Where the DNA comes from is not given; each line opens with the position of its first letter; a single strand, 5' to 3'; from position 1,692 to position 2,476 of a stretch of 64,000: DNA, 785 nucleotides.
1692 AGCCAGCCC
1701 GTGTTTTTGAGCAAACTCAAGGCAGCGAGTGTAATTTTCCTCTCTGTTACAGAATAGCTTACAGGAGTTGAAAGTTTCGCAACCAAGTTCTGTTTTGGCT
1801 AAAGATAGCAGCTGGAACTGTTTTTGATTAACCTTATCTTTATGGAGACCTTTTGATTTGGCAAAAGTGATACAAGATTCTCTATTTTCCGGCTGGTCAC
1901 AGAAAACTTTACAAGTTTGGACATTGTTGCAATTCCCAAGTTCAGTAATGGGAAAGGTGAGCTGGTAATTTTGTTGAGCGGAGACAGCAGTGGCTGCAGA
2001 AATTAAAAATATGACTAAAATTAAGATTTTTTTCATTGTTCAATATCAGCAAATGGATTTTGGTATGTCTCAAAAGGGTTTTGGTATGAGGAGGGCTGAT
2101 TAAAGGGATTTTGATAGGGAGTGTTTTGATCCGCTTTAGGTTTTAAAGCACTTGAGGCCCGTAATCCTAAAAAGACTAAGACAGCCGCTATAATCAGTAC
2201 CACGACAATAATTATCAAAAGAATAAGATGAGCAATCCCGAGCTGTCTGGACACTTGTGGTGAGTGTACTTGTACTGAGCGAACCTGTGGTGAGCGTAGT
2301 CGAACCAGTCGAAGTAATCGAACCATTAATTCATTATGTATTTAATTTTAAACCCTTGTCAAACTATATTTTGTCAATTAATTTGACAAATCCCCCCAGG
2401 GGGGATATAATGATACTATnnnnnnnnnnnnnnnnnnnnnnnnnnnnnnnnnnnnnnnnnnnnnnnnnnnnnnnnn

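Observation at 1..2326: Convergent pair of secreted proteins built from an unrecognised C-x5-C-x3-C-x8-C module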

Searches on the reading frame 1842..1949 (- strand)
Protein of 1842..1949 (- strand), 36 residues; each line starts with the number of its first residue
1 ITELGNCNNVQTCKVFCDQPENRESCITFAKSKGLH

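Call 29: search_solved_structures(query=A2, max_evalue=10, show_alignments=3)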
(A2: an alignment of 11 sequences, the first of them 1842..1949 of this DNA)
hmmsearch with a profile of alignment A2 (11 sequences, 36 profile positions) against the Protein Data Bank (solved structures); distinct sequences matched with E-value up to 10: 3.
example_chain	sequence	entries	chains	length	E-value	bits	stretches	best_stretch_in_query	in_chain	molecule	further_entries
9lay_B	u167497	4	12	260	0.5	13.2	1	1-20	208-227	4Fe-4S ferredoxin iron-sulfur binding domain protein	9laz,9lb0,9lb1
3ljp_A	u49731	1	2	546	1.7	11.5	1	4-16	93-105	Choline oxidase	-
2jbv_A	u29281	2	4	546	1.7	11.5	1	4-16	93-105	CHOLINE OXIDASE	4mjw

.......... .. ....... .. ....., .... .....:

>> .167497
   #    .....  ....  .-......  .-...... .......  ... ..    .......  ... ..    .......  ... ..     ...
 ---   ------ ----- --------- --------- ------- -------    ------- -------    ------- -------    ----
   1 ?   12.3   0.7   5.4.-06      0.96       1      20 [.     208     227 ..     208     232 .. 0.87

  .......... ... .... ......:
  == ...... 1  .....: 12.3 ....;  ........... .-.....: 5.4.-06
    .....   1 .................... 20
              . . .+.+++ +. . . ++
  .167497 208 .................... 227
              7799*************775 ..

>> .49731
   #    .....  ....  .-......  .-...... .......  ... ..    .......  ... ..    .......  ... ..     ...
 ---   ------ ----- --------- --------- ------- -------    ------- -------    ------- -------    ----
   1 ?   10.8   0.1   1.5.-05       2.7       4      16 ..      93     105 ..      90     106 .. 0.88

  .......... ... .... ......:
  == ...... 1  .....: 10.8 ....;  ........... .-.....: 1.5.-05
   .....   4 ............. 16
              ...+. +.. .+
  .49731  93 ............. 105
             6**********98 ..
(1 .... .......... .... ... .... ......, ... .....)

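Call 38: search_protein_representatives(alignment_id=A2)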
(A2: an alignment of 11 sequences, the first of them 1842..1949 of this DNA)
Query: 11 sequences, 36 profile positions. Proteins with E-value up to 0.001 (for the whole library): 1619; up to 1e-10: 1276; up to 1e-30: 416. The best 150 are listed.
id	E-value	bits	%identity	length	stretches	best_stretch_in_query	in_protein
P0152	7.6e-86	297.4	-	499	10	1-35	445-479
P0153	4.3e-79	275.8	-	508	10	3-33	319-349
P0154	4.1e-73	256.7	-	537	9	1-36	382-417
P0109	2.8e-70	247.6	-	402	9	1-35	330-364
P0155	2.5e-69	244.6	-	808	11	1-30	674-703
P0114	3.7e-66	234.4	-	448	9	2-36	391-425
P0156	1.3e-65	232.7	-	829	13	3-35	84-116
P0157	1.5e-64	229.3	-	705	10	3-36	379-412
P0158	5.3e-63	224.3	-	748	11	3-31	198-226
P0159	7.3e-62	220.7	-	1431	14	2-34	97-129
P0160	7.9e-61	217.4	-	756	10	2-32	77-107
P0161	3.4e-60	215.4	-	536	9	3-30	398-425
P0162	1.6e-58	210.0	-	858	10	2-31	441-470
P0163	2.0e-57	206.5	-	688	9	3-34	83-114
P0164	2.2e-56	203.1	-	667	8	2-36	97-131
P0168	5.8e-53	192.2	-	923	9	1-35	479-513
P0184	5.9e-49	179.4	-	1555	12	3-35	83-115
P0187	3.2e-48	177.1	-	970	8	1-29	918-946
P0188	3.4e-48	176.9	-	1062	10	3-31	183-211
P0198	1.2e-46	172.1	-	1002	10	1-30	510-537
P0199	1.4e-46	171.8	-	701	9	3-30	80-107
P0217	4.6e-45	166.9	-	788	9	3-36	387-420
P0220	3.1e-44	164.3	-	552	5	1-35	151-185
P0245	2.1e-42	158.4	-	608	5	1-34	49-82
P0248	2.7e-42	158.1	-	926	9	3-35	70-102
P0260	1.4e-41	155.8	-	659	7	4-34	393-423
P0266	5.2e-41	154.0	-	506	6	3-36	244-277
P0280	7.8e-40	150.2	-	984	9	3-35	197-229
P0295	6.6e-39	147.2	-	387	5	1-35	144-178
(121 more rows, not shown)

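Call 39: search_protein_families(library=pfam, proteins=[P0159, P0184, P0188, P0198, P0187, P0280, P0168, P0248], max_evalue=0.01)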
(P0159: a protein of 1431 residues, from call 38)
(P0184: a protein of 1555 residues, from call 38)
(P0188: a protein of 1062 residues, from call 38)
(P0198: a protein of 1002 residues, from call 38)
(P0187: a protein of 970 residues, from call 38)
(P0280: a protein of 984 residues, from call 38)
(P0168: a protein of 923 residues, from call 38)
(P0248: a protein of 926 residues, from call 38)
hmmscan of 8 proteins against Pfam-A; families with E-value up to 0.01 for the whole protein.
P0159 (1431 aa): 0 families

P0184 (1555 aa): 0 families

P0188 (1062 aa): 1 family
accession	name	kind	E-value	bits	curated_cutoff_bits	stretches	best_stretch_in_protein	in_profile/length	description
PF13385.13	Laminin_G_3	-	9.5e-25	87.9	27.6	1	841-992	12-150/151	Concanavalin A-like lectin/glucanases superfamily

P0198 (1002 aa): 3 families
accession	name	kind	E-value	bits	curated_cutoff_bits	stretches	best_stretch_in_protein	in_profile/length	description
PF13385.13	Laminin_G_3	-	1.5e-27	97.1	27.6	1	777-943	1-151/151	Concanavalin A-like lectin/glucanases superfamily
PF02210.31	Laminin_G_2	-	0.00022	22.1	22.9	1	839-932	26-123/126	Laminin G domain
PF07953.20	Toxin_R_bind_N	-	0.0006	20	23.8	1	770-890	26-148/191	Clostridium neurotoxin, N-terminal receptor binding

P0187 (970 aa): 2 families
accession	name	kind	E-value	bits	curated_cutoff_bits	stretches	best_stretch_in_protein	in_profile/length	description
PF13385.13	Laminin_G_3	-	2e-26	93.4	27.6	1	696-847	12-151/151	Concanavalin A-like lectin/glucanases superfamily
PF07953.20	Toxin_R_bind_N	-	0.002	18.3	23.8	1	675-808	26-161/191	Clostridium neurotoxin, N-terminal receptor binding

P0280 (984 aa): 4 families
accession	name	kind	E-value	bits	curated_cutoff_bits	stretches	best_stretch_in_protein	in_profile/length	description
PF13385.13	Laminin_G_3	-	1.7e-27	96.9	27.6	1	741-903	1-150/151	Concanavalin A-like lectin/glucanases superfamily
PF02210.31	Laminin_G_2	-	9.6e-06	26.5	22.9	1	799-893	25-123/126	Laminin G domain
PF07953.20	Toxin_R_bind_N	-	2e-05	24.8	23.8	1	734-897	26-190/191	Clostridium neurotoxin, N-terminal receptor binding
PF02973.23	Sialidase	-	0.0014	18.6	26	1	836-905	112-183/189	Sialidase, N-terminal domain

P0168 (923 aa): 1 family
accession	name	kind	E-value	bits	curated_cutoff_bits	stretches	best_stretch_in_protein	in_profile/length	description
PF13385.13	Laminin_G_3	-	6.3e-26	91.8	27.6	1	672-825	10-151/151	Concanavalin A-like lectin/glucanases superfamily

P0248 (926 aa): 0 families

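Call 72: search_protein_families(library=pfam, alignment_id=A4, max_evalue=0.001)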
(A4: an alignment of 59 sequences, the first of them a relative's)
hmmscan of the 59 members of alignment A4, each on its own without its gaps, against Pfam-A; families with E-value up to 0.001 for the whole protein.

A. member 1, P0184 (1555 aa): 0 families

B. families by the number of members that match (of 59 scanned): 7 families
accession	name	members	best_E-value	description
PF13385.13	Laminin_G_3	6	1.5e-27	Concanavalin A-like lectin/glucanases superfamily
PF00050.26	Kazal_1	5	8.1e-14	Kazal-type serine protease inhibitor domain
PF07648.20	Kazal_2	5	1.8e-11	Kazal-type serine protease inhibitor domain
PF02210.31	Laminin_G_2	2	9.6e-06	Laminin G domain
PF07953.20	Toxin_R_bind_N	2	2e-05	Clostridium neurotoxin, N-terminal receptor binding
PF01934.22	HepT-like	2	0.00021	Ribonuclease HepT-like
PF19077.6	Big_13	1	7.5e-08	Bacterial Ig-like domain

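Call 74: search_protein_families(library=pfam, proteins=[P0199, P0217, P0266], max_evalue=0.01)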
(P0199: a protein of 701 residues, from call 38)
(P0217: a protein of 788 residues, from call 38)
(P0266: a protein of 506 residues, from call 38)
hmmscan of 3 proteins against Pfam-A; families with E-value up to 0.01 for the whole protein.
P0199 (701 aa): 3 families
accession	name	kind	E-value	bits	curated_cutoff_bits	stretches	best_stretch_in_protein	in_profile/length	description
PF00050.26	Kazal_1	-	8.1e-14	51.8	21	2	573-594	8-29/49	Kazal-type serine protease inhibitor domain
PF07648.20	Kazal_2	-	1.8e-11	44.4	22.8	2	574-598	6-34/48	Kazal-type serine protease inhibitor domain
PF21287.3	Kazal_CFAI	-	0.0032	18.2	27.7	0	573-596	6-29/46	Complement factor I, KAZAL domain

P0217 (788 aa): 3 families
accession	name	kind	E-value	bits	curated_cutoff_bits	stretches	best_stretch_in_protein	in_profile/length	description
PF00050.26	Kazal_1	-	3.4e-07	30.6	21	1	681-704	7-29/49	Kazal-type serine protease inhibitor domain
PF07648.20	Kazal_2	-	9.1e-07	29.3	22.8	1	684-706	6-32/48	Kazal-type serine protease inhibitor domain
PF21287.3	Kazal_CFAI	-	0.0077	17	27.7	0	684-707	7-30/46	Complement factor I, KAZAL domain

P0266 (506 aa): 3 families
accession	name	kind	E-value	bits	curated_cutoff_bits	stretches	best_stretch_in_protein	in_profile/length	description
PF00050.26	Kazal_1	-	1.7e-09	38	21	1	428-449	8-29/49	Kazal-type serine protease inhibitor domain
PF07648.20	Kazal_2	-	2e-07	31.5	22.8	1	429-456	6-40/48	Kazal-type serine protease inhibitor domain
PF22798.2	DUF5817_CT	-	0.0015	18.7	29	0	103-135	11-43/54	DUF5817, C-terminal domain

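Call 77: list_cluster_members(proteins=[P0152, P0159, P0184, P0188, P0199, P0220, P0245, P0260, P0280, P0295])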
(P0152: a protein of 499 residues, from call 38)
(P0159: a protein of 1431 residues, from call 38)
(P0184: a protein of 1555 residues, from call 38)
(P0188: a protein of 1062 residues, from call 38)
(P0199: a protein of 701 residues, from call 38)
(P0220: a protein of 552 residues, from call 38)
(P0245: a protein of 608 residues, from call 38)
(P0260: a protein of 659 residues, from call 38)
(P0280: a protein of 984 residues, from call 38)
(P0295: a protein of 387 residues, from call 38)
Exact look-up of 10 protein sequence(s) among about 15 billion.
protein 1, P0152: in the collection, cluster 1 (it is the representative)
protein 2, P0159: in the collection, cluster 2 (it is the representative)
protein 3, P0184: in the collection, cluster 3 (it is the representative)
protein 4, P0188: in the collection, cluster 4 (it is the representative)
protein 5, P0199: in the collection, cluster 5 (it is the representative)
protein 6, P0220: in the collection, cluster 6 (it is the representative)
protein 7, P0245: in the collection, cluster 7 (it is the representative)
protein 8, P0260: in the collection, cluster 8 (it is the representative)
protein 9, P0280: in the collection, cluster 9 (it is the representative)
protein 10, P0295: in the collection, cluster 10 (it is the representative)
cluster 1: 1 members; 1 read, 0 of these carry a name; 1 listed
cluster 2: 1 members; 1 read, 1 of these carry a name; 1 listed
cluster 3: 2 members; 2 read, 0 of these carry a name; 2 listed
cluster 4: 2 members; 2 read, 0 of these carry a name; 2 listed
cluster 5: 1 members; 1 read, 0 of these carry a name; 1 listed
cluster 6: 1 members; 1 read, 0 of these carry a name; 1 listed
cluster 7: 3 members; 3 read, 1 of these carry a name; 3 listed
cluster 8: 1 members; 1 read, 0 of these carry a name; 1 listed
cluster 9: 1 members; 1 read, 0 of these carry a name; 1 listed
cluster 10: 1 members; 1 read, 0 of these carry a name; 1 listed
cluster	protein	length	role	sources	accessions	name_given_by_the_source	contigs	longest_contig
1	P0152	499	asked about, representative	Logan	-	-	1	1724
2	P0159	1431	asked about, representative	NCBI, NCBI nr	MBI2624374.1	hypothetical protein HYW67_02665 [Candidatus Parcubacteria bacterium] | hypothetical protein [Candidatus Parcubacteria bacterium]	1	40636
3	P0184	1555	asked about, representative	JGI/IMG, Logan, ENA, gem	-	-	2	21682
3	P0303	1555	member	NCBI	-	-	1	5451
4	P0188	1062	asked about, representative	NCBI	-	-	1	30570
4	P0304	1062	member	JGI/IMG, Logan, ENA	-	-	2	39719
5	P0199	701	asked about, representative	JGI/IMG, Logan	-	-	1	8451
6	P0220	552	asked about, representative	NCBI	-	-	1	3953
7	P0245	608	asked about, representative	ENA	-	-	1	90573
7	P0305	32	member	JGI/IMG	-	hypothetical protein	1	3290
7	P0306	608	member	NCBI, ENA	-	-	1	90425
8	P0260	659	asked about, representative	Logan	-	-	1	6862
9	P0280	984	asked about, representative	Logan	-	-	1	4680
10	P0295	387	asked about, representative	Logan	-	-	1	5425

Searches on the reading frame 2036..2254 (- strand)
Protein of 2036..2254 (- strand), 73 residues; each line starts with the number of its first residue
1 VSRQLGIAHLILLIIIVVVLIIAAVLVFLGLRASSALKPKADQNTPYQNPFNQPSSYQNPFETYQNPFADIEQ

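Call 68: find_homologous_proteins(query=window:2036-2254:-, max_evalue=0.01)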
Query window:2036-2254:- (73 aa): 7 proteins with E <= 0.01 among 18 candidates.
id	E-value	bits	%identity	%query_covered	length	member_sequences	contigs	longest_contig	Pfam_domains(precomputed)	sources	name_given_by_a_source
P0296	1.6e-39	150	100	100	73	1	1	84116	-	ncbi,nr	ncbi:hypothetical protein HYT18_03130 [Candidatus Microgenomates bacterium]|nr:hypothetical protein 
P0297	3.6e-33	130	84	100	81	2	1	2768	-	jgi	-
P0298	8.5e-26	106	71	100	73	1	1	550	-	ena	-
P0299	4.8e-23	98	64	100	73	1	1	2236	-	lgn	-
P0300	5.1e-22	94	65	97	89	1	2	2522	-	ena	-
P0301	8.5e-22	94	62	100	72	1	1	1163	-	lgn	-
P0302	7.6e-19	84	55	100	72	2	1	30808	-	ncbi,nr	ncbi:hypothetical protein HYS94_00355 [Candidatus Daviesbacteria bacterium]|nr:hypothetical protein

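Call 69: find_encoding_contigs(protein=P0296, flank=10000, max_places=2)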
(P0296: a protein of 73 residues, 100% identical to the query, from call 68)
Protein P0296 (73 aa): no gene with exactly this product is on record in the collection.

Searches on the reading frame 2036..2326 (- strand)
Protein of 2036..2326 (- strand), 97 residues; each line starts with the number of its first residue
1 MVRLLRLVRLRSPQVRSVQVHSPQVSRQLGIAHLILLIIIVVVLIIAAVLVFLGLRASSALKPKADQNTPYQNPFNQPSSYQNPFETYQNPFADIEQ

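Call 5: search_protein_families(library=pfam, proteins=[window:2036-2326:-], max_evalue=1)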
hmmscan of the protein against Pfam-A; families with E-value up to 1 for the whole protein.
window:2036-2326:- (97 aa): 11 families
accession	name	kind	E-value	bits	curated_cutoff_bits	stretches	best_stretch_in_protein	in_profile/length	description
PF10717.14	ODV-E18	-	0.0018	18.6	28.1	1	31-87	22-80/87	Occlusion-derived virus envelope protein ODV-E18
PF20087.4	DUF6479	-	0.015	16.2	25.4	1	26-77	16-57/120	Family of unknown function (DUF6479)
PF07332.16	Phage_holin_3_6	-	0.017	15.6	28.4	1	33-63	69-99/116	Putative Actinobacterial Holin-X, holin superfamily III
PF12575.13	Pox_EPC_I2-L1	-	0.063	14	23.4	1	15-56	27-70/72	Poxvirus entry protein complex L1 and I2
PF15298.11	AJAP1_PANP_C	-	0.091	13.4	27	1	14-83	77-148/204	AJAP1/PANP C-terminus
PF11807.13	UstYa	-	0.099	12.9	25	1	35-83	11-61/220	Mycotoxin biosynthesis protein UstYa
PF17665.6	DUF5527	-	0.11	12.6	28.5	1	34-65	42-73/139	Family of unknown function (DUF5527)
PF11027.13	DUF2615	-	0.17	12.4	23.4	1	2-80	19-95/104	Protein of unknown function (DUF2615)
PF20088.4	DUF6480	-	0.21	11.9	25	1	25-52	45-72/78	Family of unknown function (DUF6480)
PF16118.10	DUF4834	-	0.28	12.6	27.8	1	34-81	10-56/99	Domain of unknown function (DUF4834)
PF17410.7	Stevor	-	0.62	10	25.4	1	27-46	234-252/275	Subtelomeric Variable Open Reading frame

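Call 6: search_protein_families(library=ncbifam, proteins=[window:2036-2326:-], max_evalue=1)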
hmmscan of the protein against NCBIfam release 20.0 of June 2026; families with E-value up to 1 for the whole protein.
window:2036-2326:- (97 aa): 5 families
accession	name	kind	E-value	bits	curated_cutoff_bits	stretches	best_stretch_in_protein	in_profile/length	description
NF006283.1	PRK08455.1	equivalog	0.035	13.7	187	1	34-71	21-58/182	flagellar basal body-associated protein FliL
NF033598.2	elast_bind_EbpS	equivalog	0.042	12.7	300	1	34-60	306-332/498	elastin-binding protein EbpS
NF004285.1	PRK05696.1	equivalog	0.052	13.3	179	1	32-82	18-71/171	flagellar basal body-associated protein FliL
NF042931.1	SAG1386_EF1546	equivalog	0.1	12.7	80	1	29-68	24-64/158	SAG1386/EF1546 family surface-associated protein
NF033779.0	Tim44_TimA_adap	subfamily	0.2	11.5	80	1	42-87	2-48/215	Tim44/TimA family putative adaptor protein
